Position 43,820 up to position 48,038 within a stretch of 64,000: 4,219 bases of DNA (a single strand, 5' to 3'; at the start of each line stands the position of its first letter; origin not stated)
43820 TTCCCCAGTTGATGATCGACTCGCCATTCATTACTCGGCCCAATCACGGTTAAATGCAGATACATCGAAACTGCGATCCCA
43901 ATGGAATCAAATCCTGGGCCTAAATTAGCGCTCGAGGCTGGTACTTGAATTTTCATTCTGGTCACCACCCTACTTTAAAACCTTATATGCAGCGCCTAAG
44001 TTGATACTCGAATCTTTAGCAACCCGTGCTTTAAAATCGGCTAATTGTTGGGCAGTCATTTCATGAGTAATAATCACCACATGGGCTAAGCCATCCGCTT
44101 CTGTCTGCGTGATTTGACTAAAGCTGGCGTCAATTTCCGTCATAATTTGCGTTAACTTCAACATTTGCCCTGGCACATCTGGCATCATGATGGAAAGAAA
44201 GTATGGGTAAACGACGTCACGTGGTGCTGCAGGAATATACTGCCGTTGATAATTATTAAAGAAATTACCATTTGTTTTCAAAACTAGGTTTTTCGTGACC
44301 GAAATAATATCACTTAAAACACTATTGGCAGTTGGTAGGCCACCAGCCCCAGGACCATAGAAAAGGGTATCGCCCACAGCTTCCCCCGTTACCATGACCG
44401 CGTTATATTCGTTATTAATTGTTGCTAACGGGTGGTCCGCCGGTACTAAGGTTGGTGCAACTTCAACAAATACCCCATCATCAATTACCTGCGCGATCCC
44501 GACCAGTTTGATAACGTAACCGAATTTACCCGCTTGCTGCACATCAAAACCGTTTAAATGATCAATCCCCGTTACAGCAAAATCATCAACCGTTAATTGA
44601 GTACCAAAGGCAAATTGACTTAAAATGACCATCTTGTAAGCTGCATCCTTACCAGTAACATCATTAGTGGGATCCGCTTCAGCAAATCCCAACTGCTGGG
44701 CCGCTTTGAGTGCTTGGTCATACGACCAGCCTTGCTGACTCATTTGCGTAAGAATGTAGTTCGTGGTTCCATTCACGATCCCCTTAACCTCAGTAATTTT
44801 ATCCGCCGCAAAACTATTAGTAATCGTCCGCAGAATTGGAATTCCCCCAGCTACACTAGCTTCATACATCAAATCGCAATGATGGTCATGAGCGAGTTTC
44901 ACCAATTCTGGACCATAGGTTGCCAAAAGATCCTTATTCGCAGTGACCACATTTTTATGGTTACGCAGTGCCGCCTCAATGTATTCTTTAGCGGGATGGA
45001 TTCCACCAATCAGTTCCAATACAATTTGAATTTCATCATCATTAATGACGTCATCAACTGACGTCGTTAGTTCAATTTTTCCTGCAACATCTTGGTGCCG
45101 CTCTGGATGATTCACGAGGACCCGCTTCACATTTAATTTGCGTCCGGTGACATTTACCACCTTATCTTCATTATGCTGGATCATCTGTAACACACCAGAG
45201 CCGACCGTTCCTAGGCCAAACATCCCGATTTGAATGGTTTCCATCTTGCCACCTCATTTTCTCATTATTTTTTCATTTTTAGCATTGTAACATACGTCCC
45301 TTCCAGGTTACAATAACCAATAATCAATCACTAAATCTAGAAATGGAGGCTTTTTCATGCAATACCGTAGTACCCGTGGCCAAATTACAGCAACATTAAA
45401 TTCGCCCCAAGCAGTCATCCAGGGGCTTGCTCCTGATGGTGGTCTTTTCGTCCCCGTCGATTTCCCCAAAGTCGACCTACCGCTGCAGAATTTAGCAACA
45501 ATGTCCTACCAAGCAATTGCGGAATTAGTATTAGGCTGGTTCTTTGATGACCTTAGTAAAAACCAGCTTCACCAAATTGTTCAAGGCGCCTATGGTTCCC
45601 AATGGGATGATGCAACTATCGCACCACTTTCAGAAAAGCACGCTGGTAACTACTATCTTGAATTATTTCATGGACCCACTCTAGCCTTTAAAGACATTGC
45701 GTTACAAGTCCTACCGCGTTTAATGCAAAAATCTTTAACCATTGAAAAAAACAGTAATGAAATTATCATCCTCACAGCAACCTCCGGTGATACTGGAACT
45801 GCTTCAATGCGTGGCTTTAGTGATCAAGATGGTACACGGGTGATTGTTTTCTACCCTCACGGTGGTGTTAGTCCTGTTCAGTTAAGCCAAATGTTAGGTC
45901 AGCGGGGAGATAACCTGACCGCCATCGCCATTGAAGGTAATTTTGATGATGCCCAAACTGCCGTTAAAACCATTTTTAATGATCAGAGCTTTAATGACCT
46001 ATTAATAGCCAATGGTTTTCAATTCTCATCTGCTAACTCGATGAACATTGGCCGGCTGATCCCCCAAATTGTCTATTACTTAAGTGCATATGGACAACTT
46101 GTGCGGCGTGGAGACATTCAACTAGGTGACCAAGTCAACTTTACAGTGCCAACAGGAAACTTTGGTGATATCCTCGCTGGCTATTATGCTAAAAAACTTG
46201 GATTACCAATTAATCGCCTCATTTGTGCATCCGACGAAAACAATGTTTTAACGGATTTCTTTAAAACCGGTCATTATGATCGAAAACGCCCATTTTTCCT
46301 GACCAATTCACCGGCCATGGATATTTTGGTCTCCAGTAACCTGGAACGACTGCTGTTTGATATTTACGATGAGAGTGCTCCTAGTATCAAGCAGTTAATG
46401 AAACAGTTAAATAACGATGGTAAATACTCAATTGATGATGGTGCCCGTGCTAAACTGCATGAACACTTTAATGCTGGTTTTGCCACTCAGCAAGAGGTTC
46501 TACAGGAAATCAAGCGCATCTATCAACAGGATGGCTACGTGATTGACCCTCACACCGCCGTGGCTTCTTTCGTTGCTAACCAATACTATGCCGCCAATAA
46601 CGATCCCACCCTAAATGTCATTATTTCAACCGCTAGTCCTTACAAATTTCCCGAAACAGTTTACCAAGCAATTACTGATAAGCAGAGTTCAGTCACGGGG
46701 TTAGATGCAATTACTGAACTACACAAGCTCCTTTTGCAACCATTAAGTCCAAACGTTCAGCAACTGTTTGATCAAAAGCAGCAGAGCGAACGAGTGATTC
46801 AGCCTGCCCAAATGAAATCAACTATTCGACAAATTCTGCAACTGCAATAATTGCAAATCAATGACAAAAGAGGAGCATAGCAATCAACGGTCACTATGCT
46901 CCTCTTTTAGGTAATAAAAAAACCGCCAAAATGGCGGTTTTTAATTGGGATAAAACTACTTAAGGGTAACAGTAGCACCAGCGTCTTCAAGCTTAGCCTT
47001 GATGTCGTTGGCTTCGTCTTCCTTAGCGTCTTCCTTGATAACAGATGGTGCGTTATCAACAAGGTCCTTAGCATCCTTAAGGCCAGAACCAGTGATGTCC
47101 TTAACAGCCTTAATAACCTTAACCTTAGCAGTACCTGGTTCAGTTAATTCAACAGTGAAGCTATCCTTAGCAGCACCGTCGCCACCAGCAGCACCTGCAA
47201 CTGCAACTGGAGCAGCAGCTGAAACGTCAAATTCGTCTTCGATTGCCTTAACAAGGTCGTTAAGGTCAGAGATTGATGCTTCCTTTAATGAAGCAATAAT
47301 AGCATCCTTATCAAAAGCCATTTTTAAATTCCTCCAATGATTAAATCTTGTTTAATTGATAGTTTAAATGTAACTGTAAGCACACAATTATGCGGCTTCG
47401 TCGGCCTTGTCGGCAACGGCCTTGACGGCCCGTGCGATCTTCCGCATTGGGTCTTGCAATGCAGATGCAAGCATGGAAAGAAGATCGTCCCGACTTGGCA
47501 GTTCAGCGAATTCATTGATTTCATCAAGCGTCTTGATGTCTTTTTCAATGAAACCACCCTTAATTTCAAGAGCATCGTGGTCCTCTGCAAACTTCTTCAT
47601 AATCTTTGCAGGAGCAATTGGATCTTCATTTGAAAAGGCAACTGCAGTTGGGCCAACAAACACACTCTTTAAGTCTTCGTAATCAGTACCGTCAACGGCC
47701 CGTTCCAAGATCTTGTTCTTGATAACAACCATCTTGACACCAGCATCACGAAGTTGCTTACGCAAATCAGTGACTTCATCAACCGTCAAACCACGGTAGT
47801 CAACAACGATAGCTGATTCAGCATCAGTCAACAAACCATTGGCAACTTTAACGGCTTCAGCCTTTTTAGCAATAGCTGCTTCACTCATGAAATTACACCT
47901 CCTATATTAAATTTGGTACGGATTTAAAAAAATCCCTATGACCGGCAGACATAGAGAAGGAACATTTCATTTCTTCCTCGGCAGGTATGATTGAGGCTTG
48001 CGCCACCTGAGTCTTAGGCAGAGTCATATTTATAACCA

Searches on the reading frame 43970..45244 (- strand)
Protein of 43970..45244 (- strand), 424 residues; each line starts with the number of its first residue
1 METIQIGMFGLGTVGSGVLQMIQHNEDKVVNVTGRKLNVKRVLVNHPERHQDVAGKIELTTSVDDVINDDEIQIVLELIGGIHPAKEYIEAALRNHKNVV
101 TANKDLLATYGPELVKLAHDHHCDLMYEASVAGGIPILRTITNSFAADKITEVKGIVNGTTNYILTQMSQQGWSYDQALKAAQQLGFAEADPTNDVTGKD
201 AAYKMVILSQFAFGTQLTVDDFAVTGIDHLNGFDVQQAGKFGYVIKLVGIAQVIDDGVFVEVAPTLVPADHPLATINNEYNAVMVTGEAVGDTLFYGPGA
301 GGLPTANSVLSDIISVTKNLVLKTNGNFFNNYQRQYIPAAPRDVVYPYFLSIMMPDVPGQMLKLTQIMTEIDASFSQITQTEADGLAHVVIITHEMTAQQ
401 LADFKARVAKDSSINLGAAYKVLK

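Call 68: search_protein_families(library=pfam, proteins=[window:43970-45244:-])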
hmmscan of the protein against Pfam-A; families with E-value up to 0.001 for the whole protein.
window:43970-45244:- (424 aa): 3 families
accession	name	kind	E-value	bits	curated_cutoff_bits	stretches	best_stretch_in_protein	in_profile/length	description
PF00742.24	Homoserine_dh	-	2.1e-65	220.2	22.9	1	136-314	1-173/173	Homoserine dehydrogenase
PF03447.22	NAD_binding_3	-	7.6e-19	69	24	1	10-128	1-116/116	Homoserine dehydrogenase, NAD binding domain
PF01408.29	GFO_IDH_MocA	-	5.8e-05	24.2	24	1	4-100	1-90/120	Oxidoreductase family, NAD-binding Rossmann fold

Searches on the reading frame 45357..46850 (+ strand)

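Call 10: search_protein_families(library=ncbifam, proteins=[window:45357-46850:+])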
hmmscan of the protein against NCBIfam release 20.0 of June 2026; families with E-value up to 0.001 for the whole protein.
window:45357-46850:+ (497 aa): 1 family
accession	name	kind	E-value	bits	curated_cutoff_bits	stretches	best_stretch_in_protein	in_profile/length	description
TIGR00260.1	thrC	equivalog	1.8e-72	244.4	167.1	1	99-443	41-335/340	threonine synthase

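Call 11: search_protein_families(library=pfam, proteins=[window:45357-46850:+])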
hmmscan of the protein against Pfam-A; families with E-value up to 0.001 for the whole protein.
window:45357-46850:+ (497 aa): 3 families
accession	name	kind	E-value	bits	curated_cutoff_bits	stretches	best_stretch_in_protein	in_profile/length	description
PF14821.11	Thr_synth_N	-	1e-19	70.9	25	1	2-79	1-79/79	Threonine synthase N terminus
PF00291.31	PALP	-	4.1e-13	49.8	35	1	92-341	17-238/295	Pyridoxal-phosphate dependent enzyme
PF24857.1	THR4_C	-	7.9e-09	36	27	1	400-459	1-62/85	Threonine synthase, C-terminal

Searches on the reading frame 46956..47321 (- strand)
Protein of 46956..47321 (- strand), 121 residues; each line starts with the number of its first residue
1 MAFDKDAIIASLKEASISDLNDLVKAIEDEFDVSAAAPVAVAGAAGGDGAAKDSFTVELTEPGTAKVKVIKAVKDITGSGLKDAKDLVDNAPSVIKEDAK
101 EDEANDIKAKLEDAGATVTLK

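Call 68: search_protein_families(library=pfam, proteins=[window:46956-47321:-])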
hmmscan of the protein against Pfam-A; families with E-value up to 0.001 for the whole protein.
window:46956-47321:- (121 aa): 2 families
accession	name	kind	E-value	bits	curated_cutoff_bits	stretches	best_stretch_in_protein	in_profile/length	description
PF00542.24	Ribosomal_L12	-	2.5e-27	95.4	25.9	1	55-121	1-67/67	Ribosomal protein L7/L12 C-terminal domain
PF16320.10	Ribosomal_L12_N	-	3.9e-16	58.9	25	1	5-51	2-48/48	Ribosomal protein L7/L12 dimerisation domain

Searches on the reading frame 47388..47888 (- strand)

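Call 68: search_protein_families(library=pfam, proteins=[window:47388-47888:-])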
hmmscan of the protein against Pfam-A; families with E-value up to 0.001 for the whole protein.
window:47388-47888:- (166 aa): 1 family
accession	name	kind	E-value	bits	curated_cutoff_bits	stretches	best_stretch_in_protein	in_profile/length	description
PF00466.25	Ribosomal_L10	-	8.2e-31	106.5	22.8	1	6-101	3-99/100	Ribosomal protein L10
